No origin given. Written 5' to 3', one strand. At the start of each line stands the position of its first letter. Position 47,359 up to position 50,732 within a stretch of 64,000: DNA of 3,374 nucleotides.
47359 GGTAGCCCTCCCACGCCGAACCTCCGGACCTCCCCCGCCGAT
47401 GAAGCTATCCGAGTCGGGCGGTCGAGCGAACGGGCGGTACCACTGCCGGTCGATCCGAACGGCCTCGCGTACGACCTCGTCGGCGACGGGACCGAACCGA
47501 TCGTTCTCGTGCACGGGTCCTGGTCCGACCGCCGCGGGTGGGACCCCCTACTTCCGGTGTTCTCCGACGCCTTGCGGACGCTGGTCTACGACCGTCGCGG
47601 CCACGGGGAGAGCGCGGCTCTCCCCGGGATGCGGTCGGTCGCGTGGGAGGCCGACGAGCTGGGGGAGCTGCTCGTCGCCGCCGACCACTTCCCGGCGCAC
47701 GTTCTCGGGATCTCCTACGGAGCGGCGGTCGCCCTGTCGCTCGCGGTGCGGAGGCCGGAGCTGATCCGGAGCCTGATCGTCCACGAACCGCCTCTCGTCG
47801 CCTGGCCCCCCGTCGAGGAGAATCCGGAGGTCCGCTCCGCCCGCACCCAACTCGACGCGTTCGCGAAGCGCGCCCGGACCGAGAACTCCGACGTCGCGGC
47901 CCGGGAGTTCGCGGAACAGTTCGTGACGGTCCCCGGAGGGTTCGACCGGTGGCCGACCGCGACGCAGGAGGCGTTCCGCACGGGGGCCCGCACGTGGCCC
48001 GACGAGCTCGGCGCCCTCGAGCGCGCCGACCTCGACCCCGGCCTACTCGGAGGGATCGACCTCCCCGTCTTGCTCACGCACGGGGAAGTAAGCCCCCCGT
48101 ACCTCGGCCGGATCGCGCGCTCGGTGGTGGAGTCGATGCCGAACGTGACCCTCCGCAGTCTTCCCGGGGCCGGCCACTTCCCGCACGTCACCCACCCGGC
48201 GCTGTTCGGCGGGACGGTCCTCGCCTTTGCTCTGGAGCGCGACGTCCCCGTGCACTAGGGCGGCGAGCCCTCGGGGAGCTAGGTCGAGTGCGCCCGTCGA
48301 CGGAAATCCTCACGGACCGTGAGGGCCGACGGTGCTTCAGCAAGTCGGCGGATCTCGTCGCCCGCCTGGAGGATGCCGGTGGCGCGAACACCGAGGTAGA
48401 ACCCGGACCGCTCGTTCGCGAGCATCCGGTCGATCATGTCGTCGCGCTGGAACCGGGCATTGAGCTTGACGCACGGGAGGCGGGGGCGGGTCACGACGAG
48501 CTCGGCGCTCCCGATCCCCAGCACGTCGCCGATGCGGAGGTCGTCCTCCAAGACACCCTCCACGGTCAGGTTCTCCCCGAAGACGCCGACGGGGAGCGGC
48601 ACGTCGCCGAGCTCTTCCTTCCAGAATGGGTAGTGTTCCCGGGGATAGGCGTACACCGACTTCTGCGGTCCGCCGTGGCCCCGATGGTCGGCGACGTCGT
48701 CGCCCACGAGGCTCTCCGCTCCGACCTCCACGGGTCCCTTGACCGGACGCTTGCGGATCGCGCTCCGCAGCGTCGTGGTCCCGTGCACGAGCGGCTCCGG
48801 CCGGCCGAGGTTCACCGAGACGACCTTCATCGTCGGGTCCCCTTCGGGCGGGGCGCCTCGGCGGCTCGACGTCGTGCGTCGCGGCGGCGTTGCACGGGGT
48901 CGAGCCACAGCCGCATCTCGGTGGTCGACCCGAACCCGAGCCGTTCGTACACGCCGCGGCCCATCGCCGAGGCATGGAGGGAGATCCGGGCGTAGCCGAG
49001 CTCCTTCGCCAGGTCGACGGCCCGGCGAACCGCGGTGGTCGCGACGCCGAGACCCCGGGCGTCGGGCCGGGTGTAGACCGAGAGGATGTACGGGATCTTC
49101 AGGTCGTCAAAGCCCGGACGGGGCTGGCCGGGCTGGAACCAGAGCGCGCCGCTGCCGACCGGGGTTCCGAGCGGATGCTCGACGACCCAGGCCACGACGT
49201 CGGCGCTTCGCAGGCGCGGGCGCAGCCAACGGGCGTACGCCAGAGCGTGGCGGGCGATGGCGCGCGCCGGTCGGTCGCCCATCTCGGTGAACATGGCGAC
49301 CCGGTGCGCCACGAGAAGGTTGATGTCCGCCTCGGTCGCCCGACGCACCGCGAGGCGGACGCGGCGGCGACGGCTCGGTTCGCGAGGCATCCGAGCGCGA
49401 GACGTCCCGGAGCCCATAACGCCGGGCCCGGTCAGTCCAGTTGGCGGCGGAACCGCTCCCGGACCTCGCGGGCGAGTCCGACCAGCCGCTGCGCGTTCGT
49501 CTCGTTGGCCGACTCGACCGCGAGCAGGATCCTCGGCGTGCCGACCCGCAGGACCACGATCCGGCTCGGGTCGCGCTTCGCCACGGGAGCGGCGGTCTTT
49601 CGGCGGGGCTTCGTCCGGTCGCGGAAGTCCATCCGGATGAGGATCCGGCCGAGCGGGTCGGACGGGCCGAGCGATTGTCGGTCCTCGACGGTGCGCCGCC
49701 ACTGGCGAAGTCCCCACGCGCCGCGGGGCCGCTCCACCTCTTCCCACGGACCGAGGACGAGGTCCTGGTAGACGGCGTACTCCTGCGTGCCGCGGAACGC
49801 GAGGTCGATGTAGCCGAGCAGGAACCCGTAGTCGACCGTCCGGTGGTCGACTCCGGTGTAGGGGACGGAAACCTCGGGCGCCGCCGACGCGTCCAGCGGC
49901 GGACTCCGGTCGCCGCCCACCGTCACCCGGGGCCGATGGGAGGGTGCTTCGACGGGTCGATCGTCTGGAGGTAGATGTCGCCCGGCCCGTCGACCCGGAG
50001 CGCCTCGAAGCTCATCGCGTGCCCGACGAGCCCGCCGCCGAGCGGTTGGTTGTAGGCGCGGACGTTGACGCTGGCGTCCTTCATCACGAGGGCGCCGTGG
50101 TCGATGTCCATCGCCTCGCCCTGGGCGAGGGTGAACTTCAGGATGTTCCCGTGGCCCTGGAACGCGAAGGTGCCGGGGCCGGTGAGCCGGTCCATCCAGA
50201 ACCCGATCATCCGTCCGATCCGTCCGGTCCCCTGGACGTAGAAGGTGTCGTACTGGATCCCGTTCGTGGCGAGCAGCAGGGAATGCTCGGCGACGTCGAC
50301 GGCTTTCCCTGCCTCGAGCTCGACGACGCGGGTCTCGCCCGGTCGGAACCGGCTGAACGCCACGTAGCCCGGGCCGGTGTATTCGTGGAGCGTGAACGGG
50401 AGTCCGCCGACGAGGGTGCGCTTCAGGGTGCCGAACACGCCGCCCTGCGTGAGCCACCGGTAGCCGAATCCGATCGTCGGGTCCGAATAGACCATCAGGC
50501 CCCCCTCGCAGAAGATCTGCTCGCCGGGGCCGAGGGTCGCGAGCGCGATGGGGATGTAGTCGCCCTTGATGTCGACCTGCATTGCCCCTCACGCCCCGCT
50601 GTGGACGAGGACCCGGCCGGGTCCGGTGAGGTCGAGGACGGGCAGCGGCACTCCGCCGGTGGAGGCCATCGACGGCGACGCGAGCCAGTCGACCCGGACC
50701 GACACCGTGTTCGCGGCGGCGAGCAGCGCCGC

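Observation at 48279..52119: Candidate uncharacterised system: three AIM24/DUF124 paralogs, an interleaved zinc ribbon, an orphan protein, a GNAT and a MOSC protein in one compact operon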

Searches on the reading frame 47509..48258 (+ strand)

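Call 3: search_protein_families(library=pfam, max_evalue=0.01, proteins=[window:47509-48258:+])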
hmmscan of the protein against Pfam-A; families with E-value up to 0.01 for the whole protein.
window:47509-48258:+ (249 aa): 3 families
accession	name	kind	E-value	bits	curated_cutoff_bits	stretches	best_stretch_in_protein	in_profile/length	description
PF12697.13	Abhydrolase_6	-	1.3e-17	65.6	26.3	1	2-232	5-213/217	Alpha/beta hydrolase family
PF00561.26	Abhydrolase_1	-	5.1e-12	46.4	25.8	1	9-230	14-245/245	alpha/beta hydrolase fold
PF12146.15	Hydrolase_4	-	3.3e-07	30.3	27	1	24-127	34-142/239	Serine aminopeptidase, S33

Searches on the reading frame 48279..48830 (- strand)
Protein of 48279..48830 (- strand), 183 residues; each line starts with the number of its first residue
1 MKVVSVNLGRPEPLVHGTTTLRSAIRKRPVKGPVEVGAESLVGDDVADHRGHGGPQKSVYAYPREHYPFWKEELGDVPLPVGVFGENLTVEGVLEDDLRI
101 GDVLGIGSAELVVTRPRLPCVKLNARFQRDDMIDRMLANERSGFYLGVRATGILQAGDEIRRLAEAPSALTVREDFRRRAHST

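Call 3: search_protein_families(library=pfam, max_evalue=0.01, proteins=[window:48279-48830:-])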
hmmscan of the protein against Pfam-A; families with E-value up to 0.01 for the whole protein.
window:48279-48830:- (183 aa): 1 family
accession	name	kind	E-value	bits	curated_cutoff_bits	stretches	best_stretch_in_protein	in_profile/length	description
PF03473.23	MOSC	-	6.3e-32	110.6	22.7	1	48-161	1-120/120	MOSC domain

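Call 4: search_protein_families(library=ncbifam, max_evalue=0.01, proteins=[window:48279-48830:-])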
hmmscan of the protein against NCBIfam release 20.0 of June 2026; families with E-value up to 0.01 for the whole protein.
window:48279-48830:- (183 aa): 1 family
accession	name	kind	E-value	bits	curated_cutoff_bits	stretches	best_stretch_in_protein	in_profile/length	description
NF008577.1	PRK11536.1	equivalog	3.6e-29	101.7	294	1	19-173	16-171/222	6-hydroxyaminopurine reductase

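Call 5: search_protein_families(library=padloc, max_evalue=0.01, proteins=[window:48279-48830:-])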
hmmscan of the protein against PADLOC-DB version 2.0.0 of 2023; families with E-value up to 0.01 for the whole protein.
window:48279-48830:- (183 aa): 0 families

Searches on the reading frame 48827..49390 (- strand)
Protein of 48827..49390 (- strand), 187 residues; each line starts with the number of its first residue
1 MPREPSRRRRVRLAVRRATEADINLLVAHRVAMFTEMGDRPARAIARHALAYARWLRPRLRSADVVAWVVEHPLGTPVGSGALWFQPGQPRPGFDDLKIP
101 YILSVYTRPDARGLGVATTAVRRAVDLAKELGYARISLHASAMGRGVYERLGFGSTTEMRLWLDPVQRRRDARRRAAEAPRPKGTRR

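Call 3: search_protein_families(library=pfam, max_evalue=0.01, proteins=[window:48827-49390:-])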
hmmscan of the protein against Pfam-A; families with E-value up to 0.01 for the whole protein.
window:48827-49390:- (187 aa): 5 families
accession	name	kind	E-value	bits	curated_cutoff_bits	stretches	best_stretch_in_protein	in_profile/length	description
PF00583.31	Acetyltransf_1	-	1.5e-12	48.3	20.7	1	58-153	26-116/116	Acetyltransferase (GNAT) family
PF13508.13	Acetyltransf_7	-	1.8e-07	31.8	27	1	67-153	5-82/84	Acetyltransferase (GNAT) domain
PF13302.13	Acetyltransf_3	-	6.5e-07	30.6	25.4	1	12-142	1-123/138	Acetyltransferase (GNAT) domain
PF13673.13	Acetyltransf_10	-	1e-05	25.9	23.6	1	101-159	53-113/128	Acetyltransferase (GNAT) domain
PF13527.13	Acetyltransf_9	-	0.0001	22.7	25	1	16-154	3-125/127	Acetyltransferase (GNAT) domain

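Call 4: search_protein_families(library=ncbifam, max_evalue=0.01, proteins=[window:48827-49390:-])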
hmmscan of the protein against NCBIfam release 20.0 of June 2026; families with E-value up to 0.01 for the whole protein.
window:48827-49390:- (187 aa): 0 families

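Call 5: search_protein_families(library=padloc, max_evalue=0.01, proteins=[window:48827-49390:-])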
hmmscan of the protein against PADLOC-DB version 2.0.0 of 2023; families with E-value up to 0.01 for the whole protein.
window:48827-49390:- (187 aa): 0 families

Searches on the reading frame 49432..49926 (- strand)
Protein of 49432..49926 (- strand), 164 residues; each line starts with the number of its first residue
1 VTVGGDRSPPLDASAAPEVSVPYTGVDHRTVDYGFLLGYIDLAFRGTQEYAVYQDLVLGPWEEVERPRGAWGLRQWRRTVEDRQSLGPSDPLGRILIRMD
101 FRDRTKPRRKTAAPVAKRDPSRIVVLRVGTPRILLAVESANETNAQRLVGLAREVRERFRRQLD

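Call 3: search_protein_families(library=pfam, max_evalue=0.01, proteins=[window:49432-49926:-])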
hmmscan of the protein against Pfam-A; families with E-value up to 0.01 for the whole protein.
window:49432-49926:- (164 aa): 0 families

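Call 4: search_protein_families(library=ncbifam, max_evalue=0.01, proteins=[window:49432-49926:-])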
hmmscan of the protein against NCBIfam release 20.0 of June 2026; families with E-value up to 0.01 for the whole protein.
window:49432-49926:- (164 aa): 0 families

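Call 5: search_protein_families(library=padloc, max_evalue=0.01, proteins=[window:49432-49926:-])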
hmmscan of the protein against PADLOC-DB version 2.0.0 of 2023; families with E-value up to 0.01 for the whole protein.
window:49432-49926:- (164 aa): 0 families

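Call 46: search_solved_structures(query=A3, max_evalue=10, show_alignments=0)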
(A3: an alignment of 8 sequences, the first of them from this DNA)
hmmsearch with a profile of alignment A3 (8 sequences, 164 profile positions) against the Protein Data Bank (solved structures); distinct sequences matched with E-value up to 10: 1.
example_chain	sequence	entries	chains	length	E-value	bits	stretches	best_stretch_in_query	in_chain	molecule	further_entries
7q3y_A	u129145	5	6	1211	1.9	11.2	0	70-153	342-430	Angiotensin-converting enzyme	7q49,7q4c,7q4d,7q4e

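Call 47: search_protein_families(library=pfam, alignment_id=A3, max_evalue=10)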
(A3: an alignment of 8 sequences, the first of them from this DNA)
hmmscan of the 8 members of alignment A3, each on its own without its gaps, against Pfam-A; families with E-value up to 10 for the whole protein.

A. member 1, seq(164 aa): 0 families

B. families by the number of members that match (of 8 scanned): 2 families
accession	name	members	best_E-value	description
PF01584.24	CheW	1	0.16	CheW-like domain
PF04506.18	Rft-1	1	0.52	Rft protein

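Call 51: predict_structure(protein=window:49432-49926:-)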
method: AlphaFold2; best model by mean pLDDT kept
length: 164 residues; sequences in the alignment: 1
mean_pLDDT: 43.4   pTM: 0.40
mean pLDDT of the five models: 43.4, 40.0, 38.2, 36.2, 33.9
residues with pLDDT >= 90: 0; 70-90: 0; 50-70: 40; < 50: 124
segments of 3 or more residues with pLDDT < 50: 1-35, 41-99, 101-118, 128-132, 162-164
pLDDT, mean of each block of 10 residues (from residue 1): 32 37 37 48 44 37 36 39 37 46 41 41 50 52 57 58 50
secondary structure, 60 per line:
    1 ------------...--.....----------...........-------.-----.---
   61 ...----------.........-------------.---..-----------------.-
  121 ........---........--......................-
elements in order: E18-22 H33-43 H74-82 E121-128 E132-139 H142-163

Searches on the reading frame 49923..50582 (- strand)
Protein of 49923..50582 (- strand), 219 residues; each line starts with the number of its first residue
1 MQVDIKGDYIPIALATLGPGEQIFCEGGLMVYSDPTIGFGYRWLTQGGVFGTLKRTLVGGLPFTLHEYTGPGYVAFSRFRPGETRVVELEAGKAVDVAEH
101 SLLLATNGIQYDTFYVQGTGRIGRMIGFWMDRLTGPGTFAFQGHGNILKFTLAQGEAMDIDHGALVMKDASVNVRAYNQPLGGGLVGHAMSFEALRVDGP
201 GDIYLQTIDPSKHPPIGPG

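Call 3: search_protein_families(library=pfam, max_evalue=0.01, proteins=[window:49923-50582:-])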
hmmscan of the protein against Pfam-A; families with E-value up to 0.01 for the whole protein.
window:49923-50582:- (219 aa): 1 family
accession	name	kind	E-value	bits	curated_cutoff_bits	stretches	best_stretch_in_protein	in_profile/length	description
PF01987.23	AIM24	-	1.3e-32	113.6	25.7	1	4-207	2-204/205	Mitochondrial biogenesis AIM24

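Call 4: search_protein_families(library=ncbifam, max_evalue=0.01, proteins=[window:49923-50582:-])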
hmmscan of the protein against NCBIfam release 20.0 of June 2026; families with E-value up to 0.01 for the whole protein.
window:49923-50582:- (219 aa): 1 family
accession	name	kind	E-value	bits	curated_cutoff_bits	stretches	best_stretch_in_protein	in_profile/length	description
TIGR00266.1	TIGR00266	hypoth_equivalog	1.4e-08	34.6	96.6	1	13-207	14-204/222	TIGR00266 family protein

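Call 5: search_protein_families(library=padloc, max_evalue=0.01, proteins=[window:49923-50582:-])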
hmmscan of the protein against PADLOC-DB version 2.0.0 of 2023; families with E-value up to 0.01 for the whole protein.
window:49923-50582:- (219 aa): 0 families
